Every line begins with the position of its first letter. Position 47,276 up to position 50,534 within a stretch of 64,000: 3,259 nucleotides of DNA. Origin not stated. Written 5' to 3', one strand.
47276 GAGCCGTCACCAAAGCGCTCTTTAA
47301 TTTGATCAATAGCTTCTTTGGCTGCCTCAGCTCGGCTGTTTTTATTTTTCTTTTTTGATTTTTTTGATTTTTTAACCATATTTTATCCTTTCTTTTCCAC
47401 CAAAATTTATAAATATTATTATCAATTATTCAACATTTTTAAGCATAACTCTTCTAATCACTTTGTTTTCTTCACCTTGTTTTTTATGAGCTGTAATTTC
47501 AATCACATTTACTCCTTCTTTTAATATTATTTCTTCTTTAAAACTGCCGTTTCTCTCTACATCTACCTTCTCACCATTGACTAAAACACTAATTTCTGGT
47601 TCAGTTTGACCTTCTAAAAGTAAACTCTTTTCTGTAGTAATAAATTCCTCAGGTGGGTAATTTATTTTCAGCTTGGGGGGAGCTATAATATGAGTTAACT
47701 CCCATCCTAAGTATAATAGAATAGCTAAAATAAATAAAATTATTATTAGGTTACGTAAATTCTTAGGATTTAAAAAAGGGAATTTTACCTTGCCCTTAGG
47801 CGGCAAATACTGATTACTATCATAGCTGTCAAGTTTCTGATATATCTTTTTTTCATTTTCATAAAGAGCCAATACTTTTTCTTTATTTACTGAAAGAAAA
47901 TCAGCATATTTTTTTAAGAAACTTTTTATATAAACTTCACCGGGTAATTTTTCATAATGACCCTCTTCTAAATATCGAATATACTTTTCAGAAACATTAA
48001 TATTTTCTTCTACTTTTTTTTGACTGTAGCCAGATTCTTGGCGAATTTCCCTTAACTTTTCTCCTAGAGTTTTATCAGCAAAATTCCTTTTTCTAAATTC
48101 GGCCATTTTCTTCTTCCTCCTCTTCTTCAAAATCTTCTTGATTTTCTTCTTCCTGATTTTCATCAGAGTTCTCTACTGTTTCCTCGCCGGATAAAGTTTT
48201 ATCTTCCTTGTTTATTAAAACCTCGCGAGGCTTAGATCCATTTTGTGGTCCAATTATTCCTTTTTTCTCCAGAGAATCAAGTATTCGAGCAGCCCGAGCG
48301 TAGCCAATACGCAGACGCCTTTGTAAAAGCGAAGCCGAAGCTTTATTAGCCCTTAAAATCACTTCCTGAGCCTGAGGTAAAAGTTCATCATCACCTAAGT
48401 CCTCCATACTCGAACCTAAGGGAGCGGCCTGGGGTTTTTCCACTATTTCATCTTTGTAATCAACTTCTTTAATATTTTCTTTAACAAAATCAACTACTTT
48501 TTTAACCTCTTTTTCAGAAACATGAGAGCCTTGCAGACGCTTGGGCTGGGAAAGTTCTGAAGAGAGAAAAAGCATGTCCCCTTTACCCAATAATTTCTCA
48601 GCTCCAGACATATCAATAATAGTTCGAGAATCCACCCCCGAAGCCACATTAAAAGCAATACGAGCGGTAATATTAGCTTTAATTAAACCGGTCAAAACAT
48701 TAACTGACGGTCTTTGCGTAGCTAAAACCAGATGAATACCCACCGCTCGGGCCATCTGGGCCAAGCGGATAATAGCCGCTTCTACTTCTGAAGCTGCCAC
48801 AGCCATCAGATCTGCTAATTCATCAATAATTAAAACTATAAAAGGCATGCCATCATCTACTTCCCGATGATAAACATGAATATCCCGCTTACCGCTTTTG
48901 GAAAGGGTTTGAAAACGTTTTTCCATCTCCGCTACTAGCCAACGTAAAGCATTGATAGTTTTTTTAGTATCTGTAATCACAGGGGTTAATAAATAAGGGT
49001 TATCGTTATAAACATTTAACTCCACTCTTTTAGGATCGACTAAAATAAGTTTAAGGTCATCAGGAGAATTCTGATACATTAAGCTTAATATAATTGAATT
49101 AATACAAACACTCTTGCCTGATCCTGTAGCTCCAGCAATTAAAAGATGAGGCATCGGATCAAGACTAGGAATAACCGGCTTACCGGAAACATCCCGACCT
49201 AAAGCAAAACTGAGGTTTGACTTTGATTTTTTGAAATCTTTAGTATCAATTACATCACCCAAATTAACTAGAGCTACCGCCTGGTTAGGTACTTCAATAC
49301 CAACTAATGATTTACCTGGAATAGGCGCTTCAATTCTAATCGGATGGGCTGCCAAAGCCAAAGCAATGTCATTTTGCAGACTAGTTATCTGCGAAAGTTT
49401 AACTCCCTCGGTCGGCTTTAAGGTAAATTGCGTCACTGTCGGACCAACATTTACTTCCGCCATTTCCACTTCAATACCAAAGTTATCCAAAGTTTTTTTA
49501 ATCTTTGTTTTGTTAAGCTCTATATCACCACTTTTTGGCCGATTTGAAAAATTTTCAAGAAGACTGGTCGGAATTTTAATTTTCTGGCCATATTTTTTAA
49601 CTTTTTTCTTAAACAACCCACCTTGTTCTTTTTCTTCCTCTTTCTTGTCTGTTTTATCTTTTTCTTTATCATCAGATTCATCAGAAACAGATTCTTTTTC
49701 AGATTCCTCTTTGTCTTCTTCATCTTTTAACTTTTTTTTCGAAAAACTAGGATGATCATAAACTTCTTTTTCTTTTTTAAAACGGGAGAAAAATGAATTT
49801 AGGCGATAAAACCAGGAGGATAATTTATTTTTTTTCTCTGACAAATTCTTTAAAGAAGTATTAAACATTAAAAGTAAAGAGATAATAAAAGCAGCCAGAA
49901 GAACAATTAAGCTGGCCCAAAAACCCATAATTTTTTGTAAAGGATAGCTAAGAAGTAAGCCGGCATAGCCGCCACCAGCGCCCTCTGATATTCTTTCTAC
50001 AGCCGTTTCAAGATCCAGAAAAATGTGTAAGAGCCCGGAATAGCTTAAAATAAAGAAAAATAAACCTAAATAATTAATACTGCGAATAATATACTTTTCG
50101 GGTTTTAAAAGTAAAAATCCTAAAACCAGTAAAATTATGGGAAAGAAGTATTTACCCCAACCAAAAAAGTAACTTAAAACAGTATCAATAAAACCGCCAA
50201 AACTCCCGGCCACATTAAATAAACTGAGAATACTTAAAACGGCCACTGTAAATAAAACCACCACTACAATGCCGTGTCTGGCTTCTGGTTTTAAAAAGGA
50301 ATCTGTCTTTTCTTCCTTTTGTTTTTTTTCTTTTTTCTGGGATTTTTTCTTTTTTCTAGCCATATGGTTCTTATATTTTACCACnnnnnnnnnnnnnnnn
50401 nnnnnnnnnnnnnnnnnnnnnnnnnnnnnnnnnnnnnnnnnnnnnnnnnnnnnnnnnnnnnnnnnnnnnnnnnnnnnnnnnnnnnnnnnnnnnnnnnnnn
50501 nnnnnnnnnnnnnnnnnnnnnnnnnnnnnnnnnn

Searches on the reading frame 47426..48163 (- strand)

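Call 13: search_protein_families(library=pfam, proteins=[window:47426-48163:-], max_evalue=0.01)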
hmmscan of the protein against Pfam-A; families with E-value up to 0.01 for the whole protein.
window:47426-48163:- (245 aa): 5 families
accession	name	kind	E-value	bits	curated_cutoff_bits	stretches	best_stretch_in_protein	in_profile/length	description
PF13413.12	HTH_25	-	2.7e-18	66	24.6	1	37-96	2-61/62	Helix-turn-helix domain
PF09136.16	Glucodextran_B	-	2.6e-13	50.1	27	1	163-242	1-82/83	Glucodextranase, domain B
PF12844.13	HTH_19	-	1.2e-06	28.7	30.2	1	34-101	1-62/64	Helix-turn-helix domain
PF13560.12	HTH_31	-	2e-05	25.3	27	1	33-70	2-39/64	Helix-turn-helix domain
PF01381.28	HTH_3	-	2e-05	25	23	1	37-71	1-35/55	Helix-turn-helix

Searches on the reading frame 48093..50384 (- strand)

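Call 13: search_protein_families(library=pfam, proteins=[window:48093-50384:-], max_evalue=0.01)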
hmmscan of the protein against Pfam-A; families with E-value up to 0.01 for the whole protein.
window:48093-50384:- (763 aa): 8 families
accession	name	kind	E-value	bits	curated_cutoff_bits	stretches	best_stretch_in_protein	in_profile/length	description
PF01580.24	FtsK_SpoIIIE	-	3.3e-57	193.9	24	1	375-561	2-221/221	FtsK/SpoIIIE family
PF17854.6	FtsK_alpha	-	1e-28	99.9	22.9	1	275-367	6-101/101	FtsK alpha domain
PF09397.16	FtsK_gamma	-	1.9e-27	95.2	30.6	1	665-724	3-62/63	Ftsk gamma domain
PF13491.11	FtsK_4TM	-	4.4e-14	53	23.1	1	56-184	44-169/171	4TM region of DNA translocase FtsK/SpoIIIE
PF05621.17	TniB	-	0.0016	18.4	22.4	0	516-564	121-169/189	Bacterial TniB protein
PF13401.12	AAA_22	-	0.0032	18.2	27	1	413-558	7-124/130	AAA domain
PF12846.13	AAA_10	-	0.0035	16.9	27.5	1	412-454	22-60/362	AAA-like domain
PF20703.3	nSTAND1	-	0.0038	17.4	27.1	1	395-556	17-159/379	Novel STAND NTPase 1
